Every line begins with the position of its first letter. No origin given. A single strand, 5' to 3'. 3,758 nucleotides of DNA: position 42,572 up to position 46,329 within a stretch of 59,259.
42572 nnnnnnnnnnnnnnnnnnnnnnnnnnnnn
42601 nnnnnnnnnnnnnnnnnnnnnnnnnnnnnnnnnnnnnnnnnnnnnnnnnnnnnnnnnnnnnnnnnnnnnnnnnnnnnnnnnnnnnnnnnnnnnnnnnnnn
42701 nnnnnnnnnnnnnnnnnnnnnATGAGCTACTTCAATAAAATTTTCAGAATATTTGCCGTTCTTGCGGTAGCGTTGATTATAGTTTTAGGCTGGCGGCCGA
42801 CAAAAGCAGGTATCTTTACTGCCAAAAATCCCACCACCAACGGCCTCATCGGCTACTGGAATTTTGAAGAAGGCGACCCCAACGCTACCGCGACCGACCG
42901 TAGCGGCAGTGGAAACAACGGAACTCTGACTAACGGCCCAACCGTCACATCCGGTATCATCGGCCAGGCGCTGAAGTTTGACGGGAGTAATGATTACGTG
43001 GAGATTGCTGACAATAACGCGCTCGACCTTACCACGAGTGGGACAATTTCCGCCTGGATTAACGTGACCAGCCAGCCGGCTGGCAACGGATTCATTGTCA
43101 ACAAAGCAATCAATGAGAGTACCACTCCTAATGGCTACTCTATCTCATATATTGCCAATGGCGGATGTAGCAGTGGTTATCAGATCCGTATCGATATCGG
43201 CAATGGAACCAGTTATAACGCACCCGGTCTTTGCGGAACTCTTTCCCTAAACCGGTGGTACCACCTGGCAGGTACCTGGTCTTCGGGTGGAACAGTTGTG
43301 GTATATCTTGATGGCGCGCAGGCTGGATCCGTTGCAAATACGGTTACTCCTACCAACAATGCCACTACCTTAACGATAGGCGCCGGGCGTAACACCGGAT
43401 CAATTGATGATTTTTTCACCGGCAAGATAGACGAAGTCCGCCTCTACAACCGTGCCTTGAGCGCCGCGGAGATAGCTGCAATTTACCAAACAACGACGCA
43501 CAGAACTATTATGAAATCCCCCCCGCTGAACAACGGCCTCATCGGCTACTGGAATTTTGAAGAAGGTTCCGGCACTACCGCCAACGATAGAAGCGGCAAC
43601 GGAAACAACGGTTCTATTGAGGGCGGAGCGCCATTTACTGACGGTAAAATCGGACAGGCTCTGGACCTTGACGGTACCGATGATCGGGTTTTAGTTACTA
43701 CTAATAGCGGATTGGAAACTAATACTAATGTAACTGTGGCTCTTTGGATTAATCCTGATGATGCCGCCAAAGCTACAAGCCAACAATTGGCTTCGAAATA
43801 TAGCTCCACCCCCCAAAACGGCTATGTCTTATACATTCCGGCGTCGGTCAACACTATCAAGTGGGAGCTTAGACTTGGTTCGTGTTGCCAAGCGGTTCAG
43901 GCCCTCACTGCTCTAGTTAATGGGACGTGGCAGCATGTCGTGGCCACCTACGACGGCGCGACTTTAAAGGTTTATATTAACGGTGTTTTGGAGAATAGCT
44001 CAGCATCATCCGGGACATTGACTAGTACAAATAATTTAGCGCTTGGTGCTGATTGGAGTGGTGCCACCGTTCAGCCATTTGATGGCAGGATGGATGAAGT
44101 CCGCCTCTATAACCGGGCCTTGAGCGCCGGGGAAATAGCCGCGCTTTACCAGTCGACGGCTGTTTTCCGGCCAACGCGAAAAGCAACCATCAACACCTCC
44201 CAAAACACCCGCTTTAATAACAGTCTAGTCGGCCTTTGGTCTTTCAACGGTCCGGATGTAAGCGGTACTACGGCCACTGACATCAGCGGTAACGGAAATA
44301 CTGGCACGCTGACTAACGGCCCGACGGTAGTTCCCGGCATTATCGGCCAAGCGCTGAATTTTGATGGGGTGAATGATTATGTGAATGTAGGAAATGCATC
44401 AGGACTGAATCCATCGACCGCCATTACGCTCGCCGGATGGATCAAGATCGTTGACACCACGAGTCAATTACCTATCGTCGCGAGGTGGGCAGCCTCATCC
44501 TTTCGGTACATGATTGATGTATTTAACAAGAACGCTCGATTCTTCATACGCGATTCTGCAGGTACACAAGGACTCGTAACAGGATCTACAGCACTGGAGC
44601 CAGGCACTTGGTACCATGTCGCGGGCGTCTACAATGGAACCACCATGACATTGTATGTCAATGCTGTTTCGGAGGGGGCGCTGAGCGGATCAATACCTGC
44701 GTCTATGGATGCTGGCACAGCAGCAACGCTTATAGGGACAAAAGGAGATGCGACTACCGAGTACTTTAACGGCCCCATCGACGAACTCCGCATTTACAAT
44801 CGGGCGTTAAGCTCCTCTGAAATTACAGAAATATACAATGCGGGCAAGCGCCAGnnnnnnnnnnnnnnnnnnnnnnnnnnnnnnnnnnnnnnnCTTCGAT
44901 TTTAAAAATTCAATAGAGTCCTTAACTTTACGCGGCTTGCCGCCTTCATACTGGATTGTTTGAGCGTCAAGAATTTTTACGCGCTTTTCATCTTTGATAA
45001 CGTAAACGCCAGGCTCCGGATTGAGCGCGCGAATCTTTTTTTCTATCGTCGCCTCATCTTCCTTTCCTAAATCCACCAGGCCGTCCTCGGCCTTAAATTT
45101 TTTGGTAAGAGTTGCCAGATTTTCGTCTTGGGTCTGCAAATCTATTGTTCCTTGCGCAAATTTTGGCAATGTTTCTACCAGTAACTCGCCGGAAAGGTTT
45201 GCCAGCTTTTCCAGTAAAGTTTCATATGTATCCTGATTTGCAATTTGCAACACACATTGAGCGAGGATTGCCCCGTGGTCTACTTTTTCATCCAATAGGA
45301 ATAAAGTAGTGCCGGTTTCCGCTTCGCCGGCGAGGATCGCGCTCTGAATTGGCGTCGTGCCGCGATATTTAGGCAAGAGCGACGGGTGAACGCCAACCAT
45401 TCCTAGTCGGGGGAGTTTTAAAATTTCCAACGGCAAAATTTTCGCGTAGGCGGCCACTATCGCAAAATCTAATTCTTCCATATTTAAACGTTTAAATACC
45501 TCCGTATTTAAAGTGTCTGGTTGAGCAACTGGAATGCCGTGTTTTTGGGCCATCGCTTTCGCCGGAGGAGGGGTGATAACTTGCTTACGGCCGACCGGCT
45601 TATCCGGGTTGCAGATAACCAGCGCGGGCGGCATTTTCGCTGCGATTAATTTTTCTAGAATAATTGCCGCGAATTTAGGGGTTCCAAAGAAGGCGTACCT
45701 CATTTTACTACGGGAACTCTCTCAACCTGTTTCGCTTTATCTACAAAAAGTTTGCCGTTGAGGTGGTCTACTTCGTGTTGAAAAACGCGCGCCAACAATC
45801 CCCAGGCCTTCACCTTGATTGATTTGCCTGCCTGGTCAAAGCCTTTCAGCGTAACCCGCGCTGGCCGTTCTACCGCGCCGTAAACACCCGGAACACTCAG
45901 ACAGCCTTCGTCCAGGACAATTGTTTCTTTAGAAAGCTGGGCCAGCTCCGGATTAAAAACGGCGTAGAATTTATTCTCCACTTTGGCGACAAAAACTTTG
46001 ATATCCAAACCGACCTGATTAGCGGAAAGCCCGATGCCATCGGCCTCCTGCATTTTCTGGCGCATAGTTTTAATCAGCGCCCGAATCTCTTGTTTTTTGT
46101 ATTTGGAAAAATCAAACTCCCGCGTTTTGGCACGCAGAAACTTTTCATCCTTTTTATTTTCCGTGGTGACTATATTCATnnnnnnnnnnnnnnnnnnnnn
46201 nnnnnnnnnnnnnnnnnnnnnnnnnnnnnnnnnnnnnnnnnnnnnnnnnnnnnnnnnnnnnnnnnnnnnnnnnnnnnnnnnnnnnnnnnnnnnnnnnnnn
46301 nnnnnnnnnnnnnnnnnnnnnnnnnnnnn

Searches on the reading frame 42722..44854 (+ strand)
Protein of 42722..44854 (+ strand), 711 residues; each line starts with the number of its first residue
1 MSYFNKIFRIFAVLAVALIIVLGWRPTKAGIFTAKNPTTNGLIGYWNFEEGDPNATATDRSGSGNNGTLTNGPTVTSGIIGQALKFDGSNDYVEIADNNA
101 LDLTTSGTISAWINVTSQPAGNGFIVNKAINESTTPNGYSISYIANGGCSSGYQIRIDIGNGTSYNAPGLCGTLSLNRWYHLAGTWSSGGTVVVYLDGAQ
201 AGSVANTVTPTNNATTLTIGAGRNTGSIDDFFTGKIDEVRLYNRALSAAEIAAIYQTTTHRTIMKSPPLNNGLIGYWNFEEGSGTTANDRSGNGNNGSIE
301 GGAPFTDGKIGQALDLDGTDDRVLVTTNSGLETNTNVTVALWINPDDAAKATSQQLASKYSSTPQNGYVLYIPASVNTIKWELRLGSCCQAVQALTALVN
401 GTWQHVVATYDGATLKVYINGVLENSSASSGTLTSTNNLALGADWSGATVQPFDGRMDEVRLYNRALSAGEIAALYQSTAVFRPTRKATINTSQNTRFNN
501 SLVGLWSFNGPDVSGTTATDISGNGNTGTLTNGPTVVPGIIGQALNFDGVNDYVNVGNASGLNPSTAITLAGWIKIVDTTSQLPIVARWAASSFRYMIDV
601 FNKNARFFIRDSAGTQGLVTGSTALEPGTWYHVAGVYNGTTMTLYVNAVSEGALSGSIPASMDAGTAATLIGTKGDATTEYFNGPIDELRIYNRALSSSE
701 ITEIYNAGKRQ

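Call 50: search_protein_families(library=pfam, proteins=[window:42722-44854:+], max_evalue=0.001)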
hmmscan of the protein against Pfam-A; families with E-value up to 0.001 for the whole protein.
window:42722-44854:+ (711 aa): 7 families
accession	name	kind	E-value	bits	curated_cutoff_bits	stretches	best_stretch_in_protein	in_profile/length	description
PF13385.13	Laminin_G_3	-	3.8e-93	310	27.6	3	87-252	1-151/151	Concanavalin A-like lectin/glucanases superfamily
PF02973.23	Sialidase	-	1.2e-15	57.9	26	1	335-475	31-184/189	Sialidase, N-terminal domain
PF22925.3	TS_C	-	2.6e-09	37.4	27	0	173-248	126-201/202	Trans-sialidase, C-terminal domain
PF02210.31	Laminin_G_2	-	4.9e-09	37.2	22.9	0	395-462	47-123/126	Laminin G domain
PF00354.24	Pentaxin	-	6.9e-08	32.9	25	0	177-259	83-171/194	Pentaxin family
PF06439.18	3keto-disac_hyd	-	0.0002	21.9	26.8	0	358-426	76-150/187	3-keto-disaccharide hydrolase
PF00054.30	Laminin_G_1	-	0.0006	20.5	24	0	614-651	39-76/131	Laminin G domain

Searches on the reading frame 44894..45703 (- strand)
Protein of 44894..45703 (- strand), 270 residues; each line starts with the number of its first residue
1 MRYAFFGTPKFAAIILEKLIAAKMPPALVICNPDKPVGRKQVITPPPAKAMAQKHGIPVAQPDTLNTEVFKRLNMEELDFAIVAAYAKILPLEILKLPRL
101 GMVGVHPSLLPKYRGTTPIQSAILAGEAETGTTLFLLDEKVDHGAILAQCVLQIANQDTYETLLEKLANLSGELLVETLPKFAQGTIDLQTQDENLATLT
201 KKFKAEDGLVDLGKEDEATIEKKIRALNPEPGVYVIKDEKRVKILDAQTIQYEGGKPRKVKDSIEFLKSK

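Call 50: search_protein_families(library=pfam, proteins=[window:44894-45703:-], max_evalue=0.001)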
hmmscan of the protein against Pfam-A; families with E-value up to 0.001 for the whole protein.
window:44894-45703:- (270 aa): 2 families
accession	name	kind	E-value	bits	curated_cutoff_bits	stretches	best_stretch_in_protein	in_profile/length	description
PF00551.24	Formyl_trans_N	-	1.4e-39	136.1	26.1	1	1-179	1-181/181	Formyl transferase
PF02911.23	Formyl_trans_C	-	2.8e-08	34.3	21.1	1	203-255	2-53/100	Formyl transferase, C-terminal domain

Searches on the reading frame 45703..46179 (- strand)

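Call 50: search_protein_families(library=pfam, proteins=[window:45703-46179:-], max_evalue=0.001)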
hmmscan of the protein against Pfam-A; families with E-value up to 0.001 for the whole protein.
window:45703-46179:- (159 aa): 1 family
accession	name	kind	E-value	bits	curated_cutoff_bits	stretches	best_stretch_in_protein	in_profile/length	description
PF01327.26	Pep_deformylase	-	1.3e-43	148.7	22.8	1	11-154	8-155/156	Polypeptide deformylase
